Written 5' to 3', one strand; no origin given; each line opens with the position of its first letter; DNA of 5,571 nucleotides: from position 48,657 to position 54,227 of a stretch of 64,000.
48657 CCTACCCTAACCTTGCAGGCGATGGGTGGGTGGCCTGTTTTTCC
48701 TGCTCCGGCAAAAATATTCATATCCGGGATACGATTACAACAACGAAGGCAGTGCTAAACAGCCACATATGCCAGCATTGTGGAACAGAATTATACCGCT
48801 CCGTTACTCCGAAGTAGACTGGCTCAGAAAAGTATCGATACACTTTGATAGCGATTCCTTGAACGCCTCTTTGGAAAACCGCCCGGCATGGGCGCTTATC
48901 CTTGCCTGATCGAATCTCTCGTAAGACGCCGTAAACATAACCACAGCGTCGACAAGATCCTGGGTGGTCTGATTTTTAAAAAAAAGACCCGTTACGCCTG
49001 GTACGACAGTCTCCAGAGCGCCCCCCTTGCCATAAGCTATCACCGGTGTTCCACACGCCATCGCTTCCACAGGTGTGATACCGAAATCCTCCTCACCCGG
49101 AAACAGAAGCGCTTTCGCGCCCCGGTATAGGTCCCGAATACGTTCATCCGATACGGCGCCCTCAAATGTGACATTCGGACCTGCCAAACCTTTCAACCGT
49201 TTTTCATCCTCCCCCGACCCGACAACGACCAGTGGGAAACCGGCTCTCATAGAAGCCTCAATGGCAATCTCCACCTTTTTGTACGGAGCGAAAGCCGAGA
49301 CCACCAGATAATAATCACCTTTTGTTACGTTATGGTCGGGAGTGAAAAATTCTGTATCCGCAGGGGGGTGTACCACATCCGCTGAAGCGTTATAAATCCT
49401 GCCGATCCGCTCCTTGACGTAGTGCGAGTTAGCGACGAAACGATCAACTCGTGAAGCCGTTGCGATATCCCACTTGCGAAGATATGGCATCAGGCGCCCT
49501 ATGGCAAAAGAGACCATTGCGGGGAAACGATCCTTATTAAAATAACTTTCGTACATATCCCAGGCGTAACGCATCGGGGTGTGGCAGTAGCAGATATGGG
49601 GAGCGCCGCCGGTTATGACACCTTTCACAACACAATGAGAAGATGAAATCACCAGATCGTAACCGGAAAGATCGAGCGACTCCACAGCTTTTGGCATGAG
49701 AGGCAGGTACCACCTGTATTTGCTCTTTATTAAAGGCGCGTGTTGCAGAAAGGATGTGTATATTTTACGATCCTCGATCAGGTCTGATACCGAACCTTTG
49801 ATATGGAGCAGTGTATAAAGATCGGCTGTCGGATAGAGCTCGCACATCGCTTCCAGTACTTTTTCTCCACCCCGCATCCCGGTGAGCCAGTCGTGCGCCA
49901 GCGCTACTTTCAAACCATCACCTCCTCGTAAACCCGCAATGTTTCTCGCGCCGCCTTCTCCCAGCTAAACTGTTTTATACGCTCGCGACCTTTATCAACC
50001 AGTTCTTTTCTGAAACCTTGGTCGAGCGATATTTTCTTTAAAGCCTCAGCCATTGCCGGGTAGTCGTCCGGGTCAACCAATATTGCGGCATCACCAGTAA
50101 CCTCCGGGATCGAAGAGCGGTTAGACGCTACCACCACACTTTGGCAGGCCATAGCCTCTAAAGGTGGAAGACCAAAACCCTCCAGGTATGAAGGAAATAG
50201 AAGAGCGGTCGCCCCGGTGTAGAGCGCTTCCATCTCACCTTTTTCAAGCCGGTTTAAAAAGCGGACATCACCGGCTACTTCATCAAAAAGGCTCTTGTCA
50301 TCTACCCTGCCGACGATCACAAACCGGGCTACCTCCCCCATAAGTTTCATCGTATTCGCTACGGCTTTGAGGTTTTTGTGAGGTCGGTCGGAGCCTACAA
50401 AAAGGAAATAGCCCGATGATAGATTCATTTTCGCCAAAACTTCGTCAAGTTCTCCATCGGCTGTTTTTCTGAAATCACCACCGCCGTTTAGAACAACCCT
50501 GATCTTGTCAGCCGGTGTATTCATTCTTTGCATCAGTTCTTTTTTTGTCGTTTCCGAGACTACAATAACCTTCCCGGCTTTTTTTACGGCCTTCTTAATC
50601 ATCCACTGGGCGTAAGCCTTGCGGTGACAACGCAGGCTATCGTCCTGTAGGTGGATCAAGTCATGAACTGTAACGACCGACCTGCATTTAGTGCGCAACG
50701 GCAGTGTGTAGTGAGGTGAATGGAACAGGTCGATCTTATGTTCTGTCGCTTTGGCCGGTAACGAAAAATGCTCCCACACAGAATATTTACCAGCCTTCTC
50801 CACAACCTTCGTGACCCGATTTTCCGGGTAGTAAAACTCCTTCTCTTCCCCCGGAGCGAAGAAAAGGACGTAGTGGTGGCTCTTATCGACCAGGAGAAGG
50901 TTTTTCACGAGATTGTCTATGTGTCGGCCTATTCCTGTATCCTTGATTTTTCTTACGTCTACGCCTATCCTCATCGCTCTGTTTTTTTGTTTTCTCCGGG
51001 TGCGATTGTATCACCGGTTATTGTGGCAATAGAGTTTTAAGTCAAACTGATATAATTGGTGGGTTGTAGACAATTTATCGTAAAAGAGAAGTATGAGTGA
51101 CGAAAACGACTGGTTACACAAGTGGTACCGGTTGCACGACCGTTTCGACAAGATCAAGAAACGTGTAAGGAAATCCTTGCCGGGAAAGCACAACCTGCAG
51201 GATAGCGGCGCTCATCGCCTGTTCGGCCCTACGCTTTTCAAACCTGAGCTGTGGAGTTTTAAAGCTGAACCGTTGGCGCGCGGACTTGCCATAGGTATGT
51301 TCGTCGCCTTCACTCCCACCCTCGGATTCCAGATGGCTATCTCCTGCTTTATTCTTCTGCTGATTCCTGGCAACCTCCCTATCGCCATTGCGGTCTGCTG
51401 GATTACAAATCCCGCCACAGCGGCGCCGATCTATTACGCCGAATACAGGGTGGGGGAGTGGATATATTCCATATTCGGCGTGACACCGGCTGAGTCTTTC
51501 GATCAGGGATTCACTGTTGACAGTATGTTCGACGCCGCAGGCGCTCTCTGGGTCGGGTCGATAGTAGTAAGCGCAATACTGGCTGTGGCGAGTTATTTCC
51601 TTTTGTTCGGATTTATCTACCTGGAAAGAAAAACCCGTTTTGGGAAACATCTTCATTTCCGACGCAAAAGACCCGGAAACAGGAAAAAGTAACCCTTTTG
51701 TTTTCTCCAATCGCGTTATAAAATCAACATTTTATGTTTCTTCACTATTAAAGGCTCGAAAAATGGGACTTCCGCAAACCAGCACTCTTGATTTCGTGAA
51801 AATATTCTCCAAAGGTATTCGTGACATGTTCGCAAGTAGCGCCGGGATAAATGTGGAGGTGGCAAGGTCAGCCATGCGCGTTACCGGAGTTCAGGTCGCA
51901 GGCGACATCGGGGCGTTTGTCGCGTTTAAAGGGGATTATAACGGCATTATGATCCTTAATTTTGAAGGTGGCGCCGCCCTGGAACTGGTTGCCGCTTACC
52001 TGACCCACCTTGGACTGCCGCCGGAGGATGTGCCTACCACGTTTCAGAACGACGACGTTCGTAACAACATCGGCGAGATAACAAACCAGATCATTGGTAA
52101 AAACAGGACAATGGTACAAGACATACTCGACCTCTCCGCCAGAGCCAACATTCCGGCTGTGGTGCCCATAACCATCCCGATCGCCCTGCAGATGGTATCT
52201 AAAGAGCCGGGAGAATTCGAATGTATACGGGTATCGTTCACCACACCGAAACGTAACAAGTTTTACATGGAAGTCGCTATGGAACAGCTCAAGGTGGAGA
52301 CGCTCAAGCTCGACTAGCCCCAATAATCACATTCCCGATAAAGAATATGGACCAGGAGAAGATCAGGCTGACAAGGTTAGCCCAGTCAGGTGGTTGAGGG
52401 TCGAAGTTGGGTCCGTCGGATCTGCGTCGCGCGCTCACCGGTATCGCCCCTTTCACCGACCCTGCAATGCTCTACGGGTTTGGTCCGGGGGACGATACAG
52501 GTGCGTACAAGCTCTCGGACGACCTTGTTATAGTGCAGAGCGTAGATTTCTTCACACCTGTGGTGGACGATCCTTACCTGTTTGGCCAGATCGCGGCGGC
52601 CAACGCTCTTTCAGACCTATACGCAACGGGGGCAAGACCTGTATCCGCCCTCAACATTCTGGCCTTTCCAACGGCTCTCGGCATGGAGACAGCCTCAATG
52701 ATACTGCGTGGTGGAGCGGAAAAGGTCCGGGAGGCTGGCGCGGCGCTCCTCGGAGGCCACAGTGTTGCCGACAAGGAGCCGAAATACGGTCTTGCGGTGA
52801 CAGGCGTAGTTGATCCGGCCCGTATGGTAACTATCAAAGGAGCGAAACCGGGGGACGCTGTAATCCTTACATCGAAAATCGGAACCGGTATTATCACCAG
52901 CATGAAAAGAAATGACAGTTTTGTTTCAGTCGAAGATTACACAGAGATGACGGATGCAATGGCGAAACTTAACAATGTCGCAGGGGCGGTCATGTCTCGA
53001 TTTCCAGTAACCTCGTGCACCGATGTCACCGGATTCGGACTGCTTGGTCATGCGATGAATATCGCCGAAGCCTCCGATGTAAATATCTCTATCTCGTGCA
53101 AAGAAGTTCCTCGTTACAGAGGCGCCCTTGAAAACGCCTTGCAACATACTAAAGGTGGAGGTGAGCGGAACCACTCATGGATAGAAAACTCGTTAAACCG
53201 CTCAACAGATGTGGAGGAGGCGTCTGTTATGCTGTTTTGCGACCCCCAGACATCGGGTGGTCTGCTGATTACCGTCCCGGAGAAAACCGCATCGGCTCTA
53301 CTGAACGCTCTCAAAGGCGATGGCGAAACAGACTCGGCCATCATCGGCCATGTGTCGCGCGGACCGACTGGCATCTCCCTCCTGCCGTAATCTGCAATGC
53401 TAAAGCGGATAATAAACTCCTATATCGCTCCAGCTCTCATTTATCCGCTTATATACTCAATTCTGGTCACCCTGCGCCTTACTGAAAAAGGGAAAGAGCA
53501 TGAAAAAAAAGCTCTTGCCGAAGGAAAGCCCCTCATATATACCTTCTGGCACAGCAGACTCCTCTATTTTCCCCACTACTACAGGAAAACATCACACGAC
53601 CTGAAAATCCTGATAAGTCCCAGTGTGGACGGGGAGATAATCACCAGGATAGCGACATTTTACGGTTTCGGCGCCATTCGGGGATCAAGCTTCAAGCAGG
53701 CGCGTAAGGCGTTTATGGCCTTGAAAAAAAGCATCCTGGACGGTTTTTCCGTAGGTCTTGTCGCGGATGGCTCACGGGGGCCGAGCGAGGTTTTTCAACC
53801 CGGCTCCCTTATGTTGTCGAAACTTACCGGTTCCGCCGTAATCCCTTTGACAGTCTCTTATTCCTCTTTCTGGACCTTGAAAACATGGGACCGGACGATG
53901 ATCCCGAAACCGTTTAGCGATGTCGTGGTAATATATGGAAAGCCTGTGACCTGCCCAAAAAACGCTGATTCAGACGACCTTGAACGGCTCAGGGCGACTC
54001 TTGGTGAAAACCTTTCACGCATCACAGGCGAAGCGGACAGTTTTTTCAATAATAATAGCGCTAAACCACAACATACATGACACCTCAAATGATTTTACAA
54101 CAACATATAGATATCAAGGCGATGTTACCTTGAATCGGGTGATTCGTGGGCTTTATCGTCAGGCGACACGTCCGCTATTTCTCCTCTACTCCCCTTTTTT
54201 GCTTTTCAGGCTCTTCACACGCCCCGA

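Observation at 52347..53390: selD is a selenoprotein: in-frame UGA at the catalytic position, mis-split by ORF calling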

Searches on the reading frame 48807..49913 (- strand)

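Call 50: search_protein_families(library=pfam, proteins=[window:48807-49913:-], max_evalue=0.01)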
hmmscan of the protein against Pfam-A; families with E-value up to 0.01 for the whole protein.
window:48807-49913:- (369 aa): 5 families
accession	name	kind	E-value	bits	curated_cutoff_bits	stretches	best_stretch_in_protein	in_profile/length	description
PF00534.26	Glycos_transf_1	-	2.8e-26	92.5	26.4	1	197-325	13-153/172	Glycosyl transferases group 1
PF13692.12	Glyco_trans_1_4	-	1e-20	74.9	27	1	203-325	5-137/142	Glycosyl transferases group 1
PF13439.12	Glyco_transf_4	-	2e-10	41.4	28.5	1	59-188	47-169/170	Glycosyltransferase Family 4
PF13524.12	Glyco_trans_1_2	-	1.1e-05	25.9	25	1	223-333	12-117/144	Glycosyl transferase-like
PF20706.3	GT4-conflict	-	0.00011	21.7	26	1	238-303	250-320/385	Family 4 Glycosyltransferase in conflict systems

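Call 60: search_protein_families(library=ncbifam, proteins=[window:48807-49913:-], max_evalue=0.001)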
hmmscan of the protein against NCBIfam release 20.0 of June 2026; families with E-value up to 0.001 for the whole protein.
window:48807-49913:- (369 aa): 20 families
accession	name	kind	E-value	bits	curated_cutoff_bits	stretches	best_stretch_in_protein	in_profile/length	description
TIGR03449.1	mycothiol_MshA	equivalog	4e-14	52.3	462.5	1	247-357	285-398/406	D-inositol-3-phosphate glycosyltransferase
NF041876.1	EPS_EpsE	equivalog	2.7e-11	43.4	400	1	246-342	276-371/389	exopolysaccharide biosynthesis GT4 family glycosyltransferase EpsE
NF053787.1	GlcN_PG_synth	equivalog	3.1e-11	42.7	480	1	209-338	207-330/361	N-acetylglucosaminyl phosphatidylglycerol synthase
TIGR04063.1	stp3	hypoth_equivalog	4e-10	39.2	442.05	1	223-343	242-373/397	TIGR04063 family PEP-CTERM/XrtA system glycosyltransferase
TIGR04047.1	MSMEG_0565_glyc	hypoth_equivalog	4.9e-10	39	259.85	1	245-333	257-344/373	MSMEG_0565 family glycosyltransferase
TIGR02149.1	glgA_Coryne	subfamily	1.7e-09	37.3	302.4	1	252-319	270-338/391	glycogen synthase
TIGR03999.1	thiol_BshA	equivalog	2.1e-09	36.8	273.7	1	205-349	205-360/375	N-acetyl-alpha-D-glucosaminyl L-malate synthase BshA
TIGR02095.1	glgA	subfamily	5e-09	35.3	328.45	1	204-332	299-443/477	glycogen/starch synthase, ADP-glucose type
TIGR03088.1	stp2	hypoth_equivalog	1.7e-08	34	409.05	1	201-335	209-343/374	TIGR03088 family PEP-CTERM/XrtA system glycosyltransferase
NF001901.0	PRK00654.1-5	equivalog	3.4e-08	32.4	649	1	195-335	312-464/502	glycogen synthase GlgA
NF038255.1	exopoly_VpsD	equivalog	1.7e-07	30.5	300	1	152-337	153-357/381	VpsD family glycosyltransferase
NF041010.1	glycosy_Agl16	equivalog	3.2e-07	29.5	575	1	153-347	131-332/352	glycosylation protein Agl16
NF012028.0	PRK15484.1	subfamily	4.9e-07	29.2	618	1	247-331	258-345/380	lipopolysaccharide N-acetylglucosaminyltransferase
TIGR02470.1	sucr_synth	equivalog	8.8e-06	24.1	810.4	1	275-330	654-709/784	sucrose synthase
NF007396.0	PRK09922.1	equivalog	1.9e-05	23.7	385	1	220-360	207-356/361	lipopolysaccharide 1,6-galactosyltransferase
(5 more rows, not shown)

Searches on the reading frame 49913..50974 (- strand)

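Call 60: search_protein_families(library=ncbifam, proteins=[window:49913-50974:-], max_evalue=0.001)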
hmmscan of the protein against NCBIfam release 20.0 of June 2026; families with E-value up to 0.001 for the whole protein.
window:49913-50974:- (354 aa): 23 families
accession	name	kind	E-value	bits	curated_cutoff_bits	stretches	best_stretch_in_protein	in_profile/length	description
TIGR02149.1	glgA_Coryne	subfamily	3.5e-32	112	302.4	1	121-353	133-391/391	glycogen synthase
TIGR04047.1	MSMEG_0565_glyc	hypoth_equivalog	4.1e-23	82.1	259.85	1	101-350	115-372/373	MSMEG_0565 family glycosyltransferase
TIGR03449.1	mycothiol_MshA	equivalog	1.1e-18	67.4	462.5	1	126-353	158-404/406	D-inositol-3-phosphate glycosyltransferase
TIGR03999.1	thiol_BshA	equivalog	6.6e-18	64.8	273.7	1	103-353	116-374/375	N-acetyl-alpha-D-glucosaminyl L-malate synthase BshA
NF041010.1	glycosy_Agl16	equivalog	9.9e-17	60.8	575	1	95-352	103-351/352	glycosylation protein Agl16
NF053787.1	GlcN_PG_synth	equivalog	1.9e-15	56.6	480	1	187-353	197-360/361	N-acetylglucosaminyl phosphatidylglycerol synthase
NF047684.1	TeichurnBiosyTuaC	equivalog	2e-12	46.8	550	1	110-353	142-390/391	teichuronic acid biosynthesis protein TuaC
TIGR03088.1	stp2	hypoth_equivalog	3e-12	46.3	409.05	1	137-352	141-373/374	TIGR03088 family PEP-CTERM/XrtA system glycosyltransferase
TIGR04063.1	stp3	hypoth_equivalog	7.9e-12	44.8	442.05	1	123-353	148-396/397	TIGR04063 family PEP-CTERM/XrtA system glycosyltransferase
NF041876.1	EPS_EpsE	equivalog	2.3e-11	43.6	400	1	233-342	274-386/389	exopolysaccharide biosynthesis GT4 family glycosyltransferase EpsE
NF050063.1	ProtGlycPglJ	equivalog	3.5e-11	42.9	500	1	123-347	135-361/363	N-acetylgalactosamine-N,N'-diacetylbacillosaminyl-diphospho-undecaprenol 4-alpha-N-acetylgalactosaminyltransferase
NF050056.1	ProtGlycPglH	equivalog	7.2e-11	41.8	600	1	190-352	182-353/354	GalNAc-alpha-(1->4)-GalNAc-alpha-(1->3)-diNAcBac-PP-undecaprenol alpha-1,4-N-acetyl-D-galactosaminyltransferase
TIGR04157.1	glyco_rSAM_CFB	subfamily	1.5e-10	40.6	400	1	103-296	138-342/406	TIGR04157 family glycosyltransferase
NF038229.1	Glyco4_Geo_Pelo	equivalog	9.3e-10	38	400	1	124-353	101-337/338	GPMC system family 4 glycosyltransferase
NF038298.1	EPS_HpsO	equivalog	1.1e-09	37.5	575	1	262-352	296-387/388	hormogonium polysaccharide biosynthesis glycosyltransferase HpsO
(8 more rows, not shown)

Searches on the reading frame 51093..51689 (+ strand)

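Call 60: search_protein_families(library=ncbifam, proteins=[window:51093-51689:+], max_evalue=0.001)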
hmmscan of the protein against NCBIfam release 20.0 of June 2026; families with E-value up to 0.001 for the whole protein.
window:51093-51689:+ (199 aa): 2 families
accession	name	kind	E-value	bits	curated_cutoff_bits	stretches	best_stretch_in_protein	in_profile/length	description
NF047382.1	T4SS_eff_BspA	equivalog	1.1e-07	31.8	300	1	61-170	46-160/179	type IV secretion system effector BspA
TIGR03546.1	TIGR03546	subfamily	2e-05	24.6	79.45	1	59-176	17-132/154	TIGR03546 family protein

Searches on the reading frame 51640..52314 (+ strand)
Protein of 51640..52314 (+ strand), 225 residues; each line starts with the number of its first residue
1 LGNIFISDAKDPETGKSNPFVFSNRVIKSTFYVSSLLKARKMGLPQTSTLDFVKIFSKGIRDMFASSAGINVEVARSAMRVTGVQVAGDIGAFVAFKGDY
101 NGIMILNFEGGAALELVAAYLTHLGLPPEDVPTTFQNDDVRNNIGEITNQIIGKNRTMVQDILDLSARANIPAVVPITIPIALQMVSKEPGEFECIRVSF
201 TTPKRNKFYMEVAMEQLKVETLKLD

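Call 50: search_protein_families(library=pfam, proteins=[window:51640-52314:+], max_evalue=0.01)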
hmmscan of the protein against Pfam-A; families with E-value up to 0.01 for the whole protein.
window:51640-52314:+ (225 aa): 2 families
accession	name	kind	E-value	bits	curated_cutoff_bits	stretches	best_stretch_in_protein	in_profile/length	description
PF11813.13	DUF3334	-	3e-28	99.6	25.2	1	49-217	7-174/226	Protein of unknown function (DUF3334)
PF13690.11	CheX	-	3.7e-09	37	27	1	90-175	1-73/94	Chemotaxis phosphatase CheX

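Call 60: search_protein_families(library=ncbifam, proteins=[window:51640-52314:+], max_evalue=0.001)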
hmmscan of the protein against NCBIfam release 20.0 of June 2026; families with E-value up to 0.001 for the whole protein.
window:51640-52314:+ (225 aa): 0 families

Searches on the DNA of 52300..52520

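Call 9: search_rna_families(source=window, start=52300, end=52520, threshold=evalue, max_evalue=10, show_alignments=3)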
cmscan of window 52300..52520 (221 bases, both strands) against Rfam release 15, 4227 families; matches with E-value up to 10: 2.
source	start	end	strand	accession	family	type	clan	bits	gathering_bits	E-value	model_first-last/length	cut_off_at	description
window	52426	52511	-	RF03271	mir-1247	Gene; miRNA;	-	14.5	70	7.6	1-74/74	no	mir-1247 microRNA precursor family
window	52437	52502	+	RF03293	mir-4672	Gene; miRNA;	-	13.7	98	6.9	1-81/81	no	mir-4672 microRNA precursor family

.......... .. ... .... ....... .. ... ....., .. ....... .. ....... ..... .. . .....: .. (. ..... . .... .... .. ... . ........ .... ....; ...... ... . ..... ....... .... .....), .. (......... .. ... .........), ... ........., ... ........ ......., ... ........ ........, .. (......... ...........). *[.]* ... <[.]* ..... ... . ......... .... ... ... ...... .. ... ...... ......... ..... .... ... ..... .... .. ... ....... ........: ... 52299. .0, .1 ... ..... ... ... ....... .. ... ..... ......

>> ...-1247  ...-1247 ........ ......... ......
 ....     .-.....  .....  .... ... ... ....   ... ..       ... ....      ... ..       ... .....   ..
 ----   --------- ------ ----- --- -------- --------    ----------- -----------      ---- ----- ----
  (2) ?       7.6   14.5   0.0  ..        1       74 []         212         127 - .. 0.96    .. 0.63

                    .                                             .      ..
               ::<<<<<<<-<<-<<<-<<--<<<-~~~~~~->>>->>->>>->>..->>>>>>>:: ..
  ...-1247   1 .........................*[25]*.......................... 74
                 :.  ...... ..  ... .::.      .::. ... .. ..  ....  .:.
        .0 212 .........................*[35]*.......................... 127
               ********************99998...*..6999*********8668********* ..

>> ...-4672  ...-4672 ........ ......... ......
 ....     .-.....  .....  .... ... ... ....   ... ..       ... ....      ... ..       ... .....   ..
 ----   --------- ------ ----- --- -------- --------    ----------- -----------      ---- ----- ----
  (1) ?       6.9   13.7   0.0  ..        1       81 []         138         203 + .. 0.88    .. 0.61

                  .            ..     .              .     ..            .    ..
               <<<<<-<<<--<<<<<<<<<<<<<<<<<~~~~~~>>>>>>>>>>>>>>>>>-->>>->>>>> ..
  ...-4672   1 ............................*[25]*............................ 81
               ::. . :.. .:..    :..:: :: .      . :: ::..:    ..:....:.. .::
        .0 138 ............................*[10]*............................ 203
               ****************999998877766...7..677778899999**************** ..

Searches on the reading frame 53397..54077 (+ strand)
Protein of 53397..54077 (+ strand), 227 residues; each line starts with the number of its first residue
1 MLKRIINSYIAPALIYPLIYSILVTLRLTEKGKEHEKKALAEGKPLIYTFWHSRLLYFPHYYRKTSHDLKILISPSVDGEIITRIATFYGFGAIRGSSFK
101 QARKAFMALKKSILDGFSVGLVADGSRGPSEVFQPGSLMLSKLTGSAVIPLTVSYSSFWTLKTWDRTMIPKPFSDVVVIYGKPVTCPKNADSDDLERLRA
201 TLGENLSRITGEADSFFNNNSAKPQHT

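Call 50: search_protein_families(library=pfam, proteins=[window:53397-54077:+], max_evalue=0.01)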
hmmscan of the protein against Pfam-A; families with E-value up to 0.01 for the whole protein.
window:53397-54077:+ (227 aa): 1 family
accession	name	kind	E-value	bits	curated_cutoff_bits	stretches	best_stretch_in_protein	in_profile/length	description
PF04028.18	DUF374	-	1e-17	63.9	26.8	1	63-129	2-68/69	Domain of unknown function (DUF374)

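Call 60: search_protein_families(library=ncbifam, proteins=[window:53397-54077:+], max_evalue=0.001)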
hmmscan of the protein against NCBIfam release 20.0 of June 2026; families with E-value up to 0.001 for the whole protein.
window:53397-54077:+ (227 aa): 0 families
